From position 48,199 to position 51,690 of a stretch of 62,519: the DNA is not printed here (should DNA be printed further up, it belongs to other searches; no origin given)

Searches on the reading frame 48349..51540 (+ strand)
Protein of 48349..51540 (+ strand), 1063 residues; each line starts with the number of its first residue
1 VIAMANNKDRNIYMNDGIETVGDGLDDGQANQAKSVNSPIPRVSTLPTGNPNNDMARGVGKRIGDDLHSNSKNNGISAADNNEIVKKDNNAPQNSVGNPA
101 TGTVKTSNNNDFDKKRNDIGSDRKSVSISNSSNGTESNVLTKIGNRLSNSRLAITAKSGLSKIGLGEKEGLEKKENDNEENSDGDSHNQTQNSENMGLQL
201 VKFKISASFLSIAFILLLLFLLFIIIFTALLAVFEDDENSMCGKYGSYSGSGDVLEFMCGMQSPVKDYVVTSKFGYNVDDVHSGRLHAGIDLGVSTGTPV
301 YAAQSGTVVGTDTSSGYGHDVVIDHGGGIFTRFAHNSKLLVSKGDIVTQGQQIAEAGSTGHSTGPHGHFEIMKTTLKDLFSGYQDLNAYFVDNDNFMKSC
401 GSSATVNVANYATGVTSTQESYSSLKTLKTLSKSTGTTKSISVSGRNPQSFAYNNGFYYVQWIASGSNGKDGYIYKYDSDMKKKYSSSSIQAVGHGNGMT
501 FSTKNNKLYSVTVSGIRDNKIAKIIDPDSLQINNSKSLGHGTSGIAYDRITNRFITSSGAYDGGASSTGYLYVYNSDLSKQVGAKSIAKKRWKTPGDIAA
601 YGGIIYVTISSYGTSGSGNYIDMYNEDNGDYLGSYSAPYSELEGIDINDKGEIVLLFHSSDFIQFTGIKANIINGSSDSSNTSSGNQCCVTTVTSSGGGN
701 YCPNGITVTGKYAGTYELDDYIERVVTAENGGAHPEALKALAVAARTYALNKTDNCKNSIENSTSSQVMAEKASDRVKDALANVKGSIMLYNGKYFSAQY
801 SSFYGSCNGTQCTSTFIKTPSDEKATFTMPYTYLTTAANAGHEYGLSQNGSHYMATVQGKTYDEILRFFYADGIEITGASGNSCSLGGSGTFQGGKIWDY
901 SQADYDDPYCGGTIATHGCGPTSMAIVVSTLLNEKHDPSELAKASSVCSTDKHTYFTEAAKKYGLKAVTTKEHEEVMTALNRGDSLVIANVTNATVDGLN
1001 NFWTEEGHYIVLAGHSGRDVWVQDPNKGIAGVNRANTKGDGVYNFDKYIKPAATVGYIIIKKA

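Call 81: search_protein_families(library=pfam, proteins=[window:48349-51540:+], max_evalue=0.00001)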
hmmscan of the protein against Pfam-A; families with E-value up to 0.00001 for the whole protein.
window:48349-51540:+ (1063 aa): 3 families
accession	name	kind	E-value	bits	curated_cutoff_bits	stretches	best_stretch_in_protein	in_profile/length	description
PF01551.29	Peptidase_M23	-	7.3e-29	100.3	28.7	1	286-374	2-90/96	Peptidase family M23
PF08486.15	SpoIID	-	4.7e-11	43.6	23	1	716-791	11-97/97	Stage II sporulation protein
PF13529.12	Peptidase_C39_2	-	4.6e-10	40.7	24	1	900-1026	6-143/143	Peptidase_C39 like family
